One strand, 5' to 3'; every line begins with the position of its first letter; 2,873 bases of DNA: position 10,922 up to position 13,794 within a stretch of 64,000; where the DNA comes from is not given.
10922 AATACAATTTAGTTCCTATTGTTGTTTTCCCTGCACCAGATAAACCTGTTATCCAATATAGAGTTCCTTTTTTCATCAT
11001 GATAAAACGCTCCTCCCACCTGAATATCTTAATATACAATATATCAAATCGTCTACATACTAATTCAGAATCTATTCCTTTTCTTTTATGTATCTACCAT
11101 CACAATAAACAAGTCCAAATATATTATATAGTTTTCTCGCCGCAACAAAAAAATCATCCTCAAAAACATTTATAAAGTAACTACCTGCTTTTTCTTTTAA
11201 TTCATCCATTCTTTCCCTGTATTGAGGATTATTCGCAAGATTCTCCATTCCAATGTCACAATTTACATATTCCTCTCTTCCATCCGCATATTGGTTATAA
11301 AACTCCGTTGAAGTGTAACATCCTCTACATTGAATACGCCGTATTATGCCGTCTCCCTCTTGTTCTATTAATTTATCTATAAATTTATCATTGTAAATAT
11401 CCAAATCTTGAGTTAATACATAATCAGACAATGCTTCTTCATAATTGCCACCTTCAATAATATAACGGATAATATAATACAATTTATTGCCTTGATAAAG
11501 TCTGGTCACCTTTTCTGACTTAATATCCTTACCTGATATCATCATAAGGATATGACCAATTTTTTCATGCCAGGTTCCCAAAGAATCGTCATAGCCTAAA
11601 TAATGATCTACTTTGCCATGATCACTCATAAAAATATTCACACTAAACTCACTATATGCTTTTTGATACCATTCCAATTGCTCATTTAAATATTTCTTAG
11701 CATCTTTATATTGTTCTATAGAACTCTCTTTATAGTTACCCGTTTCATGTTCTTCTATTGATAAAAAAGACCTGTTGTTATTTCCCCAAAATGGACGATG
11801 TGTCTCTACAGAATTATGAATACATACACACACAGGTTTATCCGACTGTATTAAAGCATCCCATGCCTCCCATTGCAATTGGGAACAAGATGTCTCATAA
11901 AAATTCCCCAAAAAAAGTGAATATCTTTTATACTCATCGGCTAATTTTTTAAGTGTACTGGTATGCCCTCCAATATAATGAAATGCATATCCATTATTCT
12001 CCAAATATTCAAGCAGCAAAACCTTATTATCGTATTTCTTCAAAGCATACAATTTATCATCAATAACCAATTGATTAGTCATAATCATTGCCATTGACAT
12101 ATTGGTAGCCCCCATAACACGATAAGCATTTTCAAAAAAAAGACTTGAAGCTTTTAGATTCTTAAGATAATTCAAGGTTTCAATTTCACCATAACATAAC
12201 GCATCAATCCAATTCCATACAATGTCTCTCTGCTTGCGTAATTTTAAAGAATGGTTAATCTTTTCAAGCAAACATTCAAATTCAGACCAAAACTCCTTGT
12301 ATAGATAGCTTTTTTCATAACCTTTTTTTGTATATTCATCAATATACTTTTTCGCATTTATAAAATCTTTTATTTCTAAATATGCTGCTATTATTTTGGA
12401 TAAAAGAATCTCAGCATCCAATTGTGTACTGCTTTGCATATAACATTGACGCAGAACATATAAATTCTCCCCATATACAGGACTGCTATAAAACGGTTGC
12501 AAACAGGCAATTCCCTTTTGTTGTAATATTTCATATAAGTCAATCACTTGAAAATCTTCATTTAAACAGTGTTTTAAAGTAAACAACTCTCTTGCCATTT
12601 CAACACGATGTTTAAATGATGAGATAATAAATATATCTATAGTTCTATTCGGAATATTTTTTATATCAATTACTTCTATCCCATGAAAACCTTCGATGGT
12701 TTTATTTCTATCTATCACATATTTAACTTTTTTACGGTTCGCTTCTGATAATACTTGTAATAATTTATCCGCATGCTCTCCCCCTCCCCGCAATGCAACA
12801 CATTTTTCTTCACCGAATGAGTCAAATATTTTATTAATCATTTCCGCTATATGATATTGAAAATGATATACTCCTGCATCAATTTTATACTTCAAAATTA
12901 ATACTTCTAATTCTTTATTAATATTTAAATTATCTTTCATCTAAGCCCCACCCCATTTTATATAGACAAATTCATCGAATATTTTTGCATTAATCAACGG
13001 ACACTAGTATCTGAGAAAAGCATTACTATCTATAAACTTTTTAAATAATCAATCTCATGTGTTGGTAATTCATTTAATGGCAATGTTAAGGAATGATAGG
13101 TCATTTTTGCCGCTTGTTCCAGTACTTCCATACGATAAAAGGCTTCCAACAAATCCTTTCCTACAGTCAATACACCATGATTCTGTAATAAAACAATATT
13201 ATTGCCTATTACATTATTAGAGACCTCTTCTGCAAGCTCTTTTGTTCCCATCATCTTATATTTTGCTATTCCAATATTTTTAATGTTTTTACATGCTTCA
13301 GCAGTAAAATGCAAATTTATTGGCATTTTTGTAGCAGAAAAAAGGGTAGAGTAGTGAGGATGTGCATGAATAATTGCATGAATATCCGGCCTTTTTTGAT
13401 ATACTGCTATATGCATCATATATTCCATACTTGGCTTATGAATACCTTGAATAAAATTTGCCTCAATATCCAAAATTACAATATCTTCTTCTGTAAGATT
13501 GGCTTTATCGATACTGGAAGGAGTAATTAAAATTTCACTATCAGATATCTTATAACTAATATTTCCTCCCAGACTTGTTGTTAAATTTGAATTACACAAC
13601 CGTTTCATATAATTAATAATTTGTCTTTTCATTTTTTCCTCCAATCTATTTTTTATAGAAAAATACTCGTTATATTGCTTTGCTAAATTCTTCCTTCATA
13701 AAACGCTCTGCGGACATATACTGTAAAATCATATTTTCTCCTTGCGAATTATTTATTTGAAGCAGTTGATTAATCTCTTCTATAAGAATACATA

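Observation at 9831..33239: AT-rich 23-kb glycopolymer locus predicted to make a sulfated, ribitol-phosphate-containing polymer with a 4-amino-sugar branch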

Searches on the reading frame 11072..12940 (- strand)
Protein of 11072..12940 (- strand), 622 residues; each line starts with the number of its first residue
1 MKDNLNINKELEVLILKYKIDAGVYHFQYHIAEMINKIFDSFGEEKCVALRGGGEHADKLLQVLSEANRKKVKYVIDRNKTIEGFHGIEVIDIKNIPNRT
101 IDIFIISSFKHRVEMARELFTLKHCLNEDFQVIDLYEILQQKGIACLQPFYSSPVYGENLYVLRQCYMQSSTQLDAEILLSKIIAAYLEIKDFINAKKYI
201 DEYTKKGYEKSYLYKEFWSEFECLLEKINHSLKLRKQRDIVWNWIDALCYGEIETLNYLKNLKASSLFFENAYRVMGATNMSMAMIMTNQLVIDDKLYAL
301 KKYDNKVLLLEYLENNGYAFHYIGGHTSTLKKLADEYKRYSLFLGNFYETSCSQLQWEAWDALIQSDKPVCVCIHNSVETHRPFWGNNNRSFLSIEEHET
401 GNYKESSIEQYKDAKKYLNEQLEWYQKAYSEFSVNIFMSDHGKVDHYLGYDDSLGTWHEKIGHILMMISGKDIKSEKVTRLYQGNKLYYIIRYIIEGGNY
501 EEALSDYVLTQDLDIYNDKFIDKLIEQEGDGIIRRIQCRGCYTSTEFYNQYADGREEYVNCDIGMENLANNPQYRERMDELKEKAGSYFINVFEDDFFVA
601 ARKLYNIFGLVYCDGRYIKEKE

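Call 3: search_protein_families(library=pfam, proteins=[window:11072-12940:-], max_evalue=0.01)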
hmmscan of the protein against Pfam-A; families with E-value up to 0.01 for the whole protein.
window:11072-12940:- (622 aa): 1 family
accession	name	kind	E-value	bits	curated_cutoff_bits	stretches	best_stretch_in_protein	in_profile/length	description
PF00884.28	Sulfatase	-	0.00017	21.4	25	1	252-448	22-182/301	Sulfatase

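Call 9: search_protein_families(library=ncbifam, proteins=[window:11072-12940:-], max_evalue=0.01)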
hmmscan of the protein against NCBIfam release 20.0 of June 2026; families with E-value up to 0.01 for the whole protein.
window:11072-12940:- (622 aa): 1 family
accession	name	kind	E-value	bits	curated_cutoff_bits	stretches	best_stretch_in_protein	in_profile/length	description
TIGR03570.1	NeuD_NnaD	subfamily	0.01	15.5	160.8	0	49-104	3-63/202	NeuD/PglB/VioB family sugar acetyltransferase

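Call 40: search_solved_structures(query=window:11072-12940:-, max_evalue=1, show_alignments=2)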
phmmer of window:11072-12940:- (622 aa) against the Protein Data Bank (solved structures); distinct sequences matched with E-value up to 1: 0.

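Call 69: find_homologous_proteins(query=window:11075-12940:-, max_evalue=0.001)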
Query window:11075-12940:- (622 aa): 12 proteins with E <= 0.001 among 7777 candidates.
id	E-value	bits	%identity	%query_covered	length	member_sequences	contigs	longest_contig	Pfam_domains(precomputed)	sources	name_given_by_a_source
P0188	0.0e+0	1424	100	100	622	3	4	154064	-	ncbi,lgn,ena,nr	ncbi:MAG: hypothetical protein J6D02_12955 [Lachnospira sp.]|nr:hypothetical protein [Lachnospira sp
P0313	0.0e+0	1234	88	100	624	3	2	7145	PF00884.29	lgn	-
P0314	9.4e-289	977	71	100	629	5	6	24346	PF00884.29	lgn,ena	-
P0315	2.4e-125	437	38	97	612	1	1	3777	PF22674.3,PF00884.29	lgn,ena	-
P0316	7.4e-58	215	28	98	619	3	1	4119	-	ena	-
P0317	3.9e-50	189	30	84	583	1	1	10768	PF00884.29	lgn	-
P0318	1.9e-48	184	30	94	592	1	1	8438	-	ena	-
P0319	2.0e-44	170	31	85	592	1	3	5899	-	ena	-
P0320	3.5e-38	150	26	97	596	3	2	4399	PF22674.3,PF00884.29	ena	-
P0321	9.7e-25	105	24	48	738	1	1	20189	-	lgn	-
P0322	7.8e-24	102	21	70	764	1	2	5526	-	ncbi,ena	-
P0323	2.4e-18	84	24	77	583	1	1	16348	PF22674.3,PF00884.29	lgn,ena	-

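Call 80: predict_structure(alignment_id=A4)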
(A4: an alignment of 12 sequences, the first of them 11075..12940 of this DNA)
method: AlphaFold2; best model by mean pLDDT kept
length: 622 residues; sequences in the alignment: 12
mean_pLDDT: 85.6   pTM: 0.86
mean pLDDT of the five models: 85.6, 84.0, 83.5, 83.1, 82.5
residues with pLDDT >= 90: 313; 70-90: 241; 50-70: 46; < 50: 22
segments of 3 or more residues with pLDDT < 50: 336-339, 445-457
pLDDT, mean of each block of 10 residues (from residue 1): 75 91 73 92 92 84 88 86 70 89 93 93 88 93 83 79 92 95 92 96 96 97 96 94 88 89 93 82 86 81 75 92 71 52 62 92 93 90 78 77 82 91 94 93 51 43 86 94 93 93 93 83 82 85 91 91 86 95 92 87 91 88 57
secondary structure, 60 per line:
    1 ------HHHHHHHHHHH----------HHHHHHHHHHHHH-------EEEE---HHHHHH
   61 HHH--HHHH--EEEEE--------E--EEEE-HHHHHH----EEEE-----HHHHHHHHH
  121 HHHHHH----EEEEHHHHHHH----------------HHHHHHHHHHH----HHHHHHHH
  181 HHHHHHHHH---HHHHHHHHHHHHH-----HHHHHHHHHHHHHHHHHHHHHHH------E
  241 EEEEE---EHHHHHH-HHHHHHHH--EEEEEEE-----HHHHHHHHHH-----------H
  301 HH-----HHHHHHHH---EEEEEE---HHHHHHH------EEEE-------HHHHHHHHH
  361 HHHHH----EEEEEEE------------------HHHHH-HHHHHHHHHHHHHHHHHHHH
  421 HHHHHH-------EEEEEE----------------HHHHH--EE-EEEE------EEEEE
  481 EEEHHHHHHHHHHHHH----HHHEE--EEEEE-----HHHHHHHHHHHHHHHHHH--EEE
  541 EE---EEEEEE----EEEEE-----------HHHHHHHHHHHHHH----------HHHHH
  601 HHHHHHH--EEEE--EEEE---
elements in order: H7-17 H28-40 E48-51 H55-63 H66-69 E72-76 E88-91 H93-98 E103-106 H112-126 E131-134 H135-141 H158-168 H173-189 H193-205 H211-233 E240-245 H250-255 H257-264 E267-273 H279-288 H308-315 E319-324 H328-334 E341-344 H352-365 E370-376 H395-399 H401-426 E434-439 H456-460 E466-469 E476-483 H484-496 E508-512 H518-535 E538-542 E546-551 E556-560 H572-585 H596-607 E610-613 E616-619

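Call 89: find_encoding_contigs(protein=P0314, flank=10000, max_places=2)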
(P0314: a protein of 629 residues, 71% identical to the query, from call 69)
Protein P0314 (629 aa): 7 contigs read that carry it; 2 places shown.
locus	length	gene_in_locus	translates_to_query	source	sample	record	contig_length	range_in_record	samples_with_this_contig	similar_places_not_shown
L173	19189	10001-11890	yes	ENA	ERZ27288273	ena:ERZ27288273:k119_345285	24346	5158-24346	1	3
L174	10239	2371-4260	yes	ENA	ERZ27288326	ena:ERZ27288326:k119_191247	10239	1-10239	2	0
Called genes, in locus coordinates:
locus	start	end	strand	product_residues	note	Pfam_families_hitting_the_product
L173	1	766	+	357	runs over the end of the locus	PF02350:Epimerase_2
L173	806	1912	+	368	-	PF01408:GFO_IDH_MocA, PF02894:GFO_IDH_MocA_C, PF22725:GFO_IDH_MocA_C3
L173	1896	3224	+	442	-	PF01575:MaoC_dehydratas, PF13452:FAS1_DH_region (weak), PF25087:GMPPB_C (faint), PF00132:Hexapep, PF25084:LbH_EIF2B (weak), PF00132:Hexapep (weak)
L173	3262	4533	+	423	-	PF00535:Glycos_transf_2, PF13641:Glyco_tranf_2_3 (weak), PF22674:C2185-like_N (weak)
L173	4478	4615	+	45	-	-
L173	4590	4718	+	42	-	-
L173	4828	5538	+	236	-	PF08889:WbqC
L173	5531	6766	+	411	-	PF00155:Aminotran_1_2, PF01041:DegT_DnrJ_EryC1, PF00266:Aminotran_5 (weak), PF01053:Cys_Met_Meta_PP (weak)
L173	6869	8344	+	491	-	PF07429:Glyco_transf_56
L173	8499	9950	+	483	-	PF02310:B12-binding, PF04055:Radical_SAM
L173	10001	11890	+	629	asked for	PF00884:Sulfatase (faint)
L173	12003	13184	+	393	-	PF01583:APS_kinase, PF03848:TehB, PF13489:Methyltransf_23, PF13649:Methyltransf_25, PF13847:Methyltransf_31, PF08241:Methyltransf_11, PF08242:Methyltransf_12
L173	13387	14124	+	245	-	PF02899:Phage_int_SAM_1 (weak), PF00589:Phage_integrase (weak)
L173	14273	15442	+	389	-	PF22674:C2185-like_N (weak), PF04991:LicD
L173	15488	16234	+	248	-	PF02353:CMAS (faint), PF13489:Methyltransf_23, PF13847:Methyltransf_31, PF08241:Methyltransf_11 (weak), PF08242:Methyltransf_12 (weak), PF13649:Methyltransf_25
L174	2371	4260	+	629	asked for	PF00884:Sulfatase (faint)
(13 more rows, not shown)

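Call 90: find_encoding_contigs(protein=P0323, flank=10000, max_places=1)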
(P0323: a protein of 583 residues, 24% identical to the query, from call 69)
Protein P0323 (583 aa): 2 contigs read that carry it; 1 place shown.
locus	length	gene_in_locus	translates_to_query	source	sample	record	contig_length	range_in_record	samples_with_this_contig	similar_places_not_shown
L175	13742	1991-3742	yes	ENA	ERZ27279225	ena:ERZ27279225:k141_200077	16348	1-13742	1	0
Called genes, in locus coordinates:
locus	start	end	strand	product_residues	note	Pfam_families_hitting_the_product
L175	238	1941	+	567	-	PF01973:MptE-like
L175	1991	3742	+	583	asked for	PF22674:C2185-like_N (weak), PF00884:Sulfatase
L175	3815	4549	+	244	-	PF00483:NTP_transferase, PF12804:NTP_transf_3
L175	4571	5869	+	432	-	PF01467:CTP_transf_like, PF13714:PEP_mutase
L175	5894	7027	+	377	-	PF02776:TPP_enzyme_N, PF02775:TPP_enzyme_C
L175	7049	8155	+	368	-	PF00266:Aminotran_5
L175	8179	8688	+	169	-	PF01583:APS_kinase, PF06414:Zeta_toxin (weak)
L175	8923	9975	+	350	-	PF03102:NeuB, PF08666:SAF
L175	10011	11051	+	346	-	PF00534:Glycos_transf_1 (weak)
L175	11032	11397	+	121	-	PF00702:Hydrolase, PF13419:HAD_2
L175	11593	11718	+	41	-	-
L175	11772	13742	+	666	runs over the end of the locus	PF00884:Sulfatase, PF01663:Phosphodiest (faint)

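Call 98: find_encoding_contigs(protein=P0321, flank=10000, max_places=1)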
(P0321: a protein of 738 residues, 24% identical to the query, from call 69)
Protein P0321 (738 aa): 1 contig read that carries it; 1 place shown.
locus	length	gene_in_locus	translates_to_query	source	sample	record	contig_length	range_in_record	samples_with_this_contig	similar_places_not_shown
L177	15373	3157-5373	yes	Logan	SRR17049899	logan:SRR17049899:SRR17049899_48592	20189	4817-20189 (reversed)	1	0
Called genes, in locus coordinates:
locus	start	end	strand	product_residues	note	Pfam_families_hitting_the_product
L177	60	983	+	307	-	PF02779:Transket_pyr, PF22613:Transketolase_C_1 (faint), PF02780:Transketolase_C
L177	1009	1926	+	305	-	PF01073:3Beta_HSD (weak), PF01370:Epimerase, PF04321:RmlD_sub_bind (weak), PF05368:NmrA (weak), PF13460:NAD_binding_10 (weak), PF16363:GDP_Man_Dehyd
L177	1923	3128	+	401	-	PF01501:Glyco_transf_8, PF18404:Glyco_transf_24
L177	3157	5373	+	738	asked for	-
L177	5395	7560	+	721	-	-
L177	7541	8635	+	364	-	PF05050:Methyltransf_21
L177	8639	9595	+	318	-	PF00248:Aldo_ket_red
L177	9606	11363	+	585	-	PF02776:TPP_enzyme_N, PF00205:TPP_enzyme_M, PF02775:TPP_enzyme_C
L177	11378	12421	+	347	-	PF01370:Epimerase, PF04321:RmlD_sub_bind, PF01073:3Beta_HSD, PF16363:GDP_Man_Dehyd, PF02719:Polysacc_synt_2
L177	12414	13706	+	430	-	PF01266:DAO (faint), PF01593:Amino_oxidase, PF07992:Pyr_redox_2 (faint), PF13450:NAD_binding_8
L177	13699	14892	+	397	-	PF05050:Methyltransf_21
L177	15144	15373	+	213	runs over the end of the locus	-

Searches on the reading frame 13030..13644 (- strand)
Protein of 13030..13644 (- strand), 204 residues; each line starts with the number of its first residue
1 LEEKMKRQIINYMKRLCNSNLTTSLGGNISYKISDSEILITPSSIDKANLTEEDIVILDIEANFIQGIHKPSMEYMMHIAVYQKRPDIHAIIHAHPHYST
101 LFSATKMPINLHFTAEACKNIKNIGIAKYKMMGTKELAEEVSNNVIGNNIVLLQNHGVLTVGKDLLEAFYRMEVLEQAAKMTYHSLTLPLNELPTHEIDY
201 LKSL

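Call 3: search_protein_families(library=pfam, proteins=[window:13030-13644:-], max_evalue=0.01)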
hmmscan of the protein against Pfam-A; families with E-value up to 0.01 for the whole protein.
window:13030-13644:- (204 aa): 1 family
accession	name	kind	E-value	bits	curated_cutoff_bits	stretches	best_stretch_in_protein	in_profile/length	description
PF00596.27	Aldolase_II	-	1.4e-49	168.9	22.2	1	8-182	2-182/183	Class II Aldolase and Adducin N-terminal domain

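Call 9: search_protein_families(library=ncbifam, proteins=[window:13030-13644:-], max_evalue=0.01)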
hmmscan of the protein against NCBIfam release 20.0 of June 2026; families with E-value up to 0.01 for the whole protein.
window:13030-13644:- (204 aa): 32 families (the best 25 are shown)
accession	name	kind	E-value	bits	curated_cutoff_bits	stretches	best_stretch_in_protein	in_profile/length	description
NF005302.0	PRK06833.1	equivalog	1.6e-44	152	264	1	3-188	4-189/214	L-fuculose-phosphate aldolase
NF006208.0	PRK08333.1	equivalog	9.3e-43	146.1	267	1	3-185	3-183/189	aldolase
NF040649.1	FucA_Meth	equivalog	1.5e-38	132.5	250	1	6-186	3-177/179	L-fuculose phosphate aldolase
NF005123.0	PRK06557.1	subfamily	6.2e-37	127.4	251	1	3-201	10-212/223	L-ribulose-5-phosphate 4-epimerase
NF043034.1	OxoTetrPhDc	equivalog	5.9e-32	111.1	250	1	2-201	2-204/205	3-oxo-tetronate 4-phosphate decarboxylase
NF005984.0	PRK08087.1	subfamily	1.1e-28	100.5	264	1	3-187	4-186/215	L-fuculose-phosphate aldolase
NF006413.0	PRK08660.1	equivalog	3.9e-28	98.5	203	1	5-185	2-177/184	aldolase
NF006047.0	PRK08193.1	subfamily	4.2e-26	91.9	257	1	2-189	2-203/231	L-ribulose-5-phosphate 4-epimerase AraD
TIGR03328.1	salvage_mtnB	equivalog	9.6e-26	90.5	137.05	1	10-179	2-185/194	methylthioribulose 1-phosphate dehydratase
NF053831.1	RU1PAldHalo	equivalog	1.8e-25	89.6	300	1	2-187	2-184/208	ribulose-1-phosphate aldolase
NF004979.0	PRK06357.1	equivalog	7.3e-25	87.6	216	1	5-188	6-201/221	hypothetical protein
TIGR01086.1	fucA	equivalog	9.9e-25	87.5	400.25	1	4-188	4-186/214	L-fuculose-phosphate aldolase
NF006672.0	PRK09220.1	equivalog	1.8e-23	83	226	1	3-177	9-195/209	methylthioribulose 1-phosphate dehydratase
NF004527.0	PRK05874.1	equivalog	2e-23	83.1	308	1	9-183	11-187/218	L-fuculose-phosphate aldolase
TIGR00760.1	araD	equivalog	2.4e-22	79.3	389.1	1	1-190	1-202/228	L-ribulose-5-phosphate 4-epimerase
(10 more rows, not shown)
